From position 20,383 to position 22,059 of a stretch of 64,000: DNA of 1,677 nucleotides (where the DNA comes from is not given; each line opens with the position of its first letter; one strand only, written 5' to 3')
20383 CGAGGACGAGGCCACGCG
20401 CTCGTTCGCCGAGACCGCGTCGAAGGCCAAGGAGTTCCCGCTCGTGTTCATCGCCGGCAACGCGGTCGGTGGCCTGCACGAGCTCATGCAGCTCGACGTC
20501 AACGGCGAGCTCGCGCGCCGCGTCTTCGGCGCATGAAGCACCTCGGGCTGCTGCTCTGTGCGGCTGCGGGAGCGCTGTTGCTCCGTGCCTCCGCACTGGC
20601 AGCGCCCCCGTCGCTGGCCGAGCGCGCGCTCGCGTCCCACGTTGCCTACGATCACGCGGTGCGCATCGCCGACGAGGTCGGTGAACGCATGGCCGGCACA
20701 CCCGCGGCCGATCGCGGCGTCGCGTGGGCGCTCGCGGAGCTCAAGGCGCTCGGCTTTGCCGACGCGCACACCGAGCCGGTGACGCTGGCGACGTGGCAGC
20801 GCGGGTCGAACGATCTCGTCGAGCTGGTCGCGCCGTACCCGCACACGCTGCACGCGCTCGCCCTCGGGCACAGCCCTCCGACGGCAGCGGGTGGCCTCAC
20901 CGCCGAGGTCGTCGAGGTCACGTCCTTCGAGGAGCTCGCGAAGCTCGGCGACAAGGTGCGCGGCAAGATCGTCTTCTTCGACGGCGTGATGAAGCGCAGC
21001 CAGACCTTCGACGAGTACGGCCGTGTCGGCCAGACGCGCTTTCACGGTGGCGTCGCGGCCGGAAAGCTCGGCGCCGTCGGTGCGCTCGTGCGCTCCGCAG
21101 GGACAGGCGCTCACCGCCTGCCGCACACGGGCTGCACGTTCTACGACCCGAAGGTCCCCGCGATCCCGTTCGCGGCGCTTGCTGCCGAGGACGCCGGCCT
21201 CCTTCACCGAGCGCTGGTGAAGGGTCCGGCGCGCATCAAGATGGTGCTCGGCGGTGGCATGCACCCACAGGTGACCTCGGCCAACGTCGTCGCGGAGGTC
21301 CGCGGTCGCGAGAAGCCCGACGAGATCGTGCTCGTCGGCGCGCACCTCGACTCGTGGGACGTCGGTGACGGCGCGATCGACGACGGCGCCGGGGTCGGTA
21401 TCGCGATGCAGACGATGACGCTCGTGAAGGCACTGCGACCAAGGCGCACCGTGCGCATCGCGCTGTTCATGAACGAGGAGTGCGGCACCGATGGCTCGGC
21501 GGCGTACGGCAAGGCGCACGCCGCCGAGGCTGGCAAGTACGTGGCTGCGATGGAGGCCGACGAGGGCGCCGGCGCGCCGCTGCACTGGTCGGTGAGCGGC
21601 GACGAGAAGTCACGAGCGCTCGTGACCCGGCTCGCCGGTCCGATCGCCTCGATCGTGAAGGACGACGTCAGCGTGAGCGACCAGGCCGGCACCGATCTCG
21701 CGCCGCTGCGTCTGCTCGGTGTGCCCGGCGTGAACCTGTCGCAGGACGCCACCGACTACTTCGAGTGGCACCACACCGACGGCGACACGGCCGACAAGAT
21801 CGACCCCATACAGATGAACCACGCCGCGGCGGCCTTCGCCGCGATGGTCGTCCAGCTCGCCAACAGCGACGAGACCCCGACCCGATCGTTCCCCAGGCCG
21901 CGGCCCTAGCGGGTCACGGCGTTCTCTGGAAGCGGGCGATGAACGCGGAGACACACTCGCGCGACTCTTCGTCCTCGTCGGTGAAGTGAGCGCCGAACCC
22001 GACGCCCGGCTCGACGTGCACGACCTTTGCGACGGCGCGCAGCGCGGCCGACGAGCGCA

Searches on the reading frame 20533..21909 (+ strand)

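Call 73: search_protein_families(library=pfam, proteins=[window:20533-21909:+], max_evalue=0.00001)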
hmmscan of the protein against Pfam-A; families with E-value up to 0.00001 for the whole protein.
window:20533-21909:+ (458 aa): 1 family
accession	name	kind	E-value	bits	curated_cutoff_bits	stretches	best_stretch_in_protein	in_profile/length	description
PF04389.22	Peptidase_M28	-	1.3e-29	103.8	21.3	1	251-438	1-192/193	Peptidase family M28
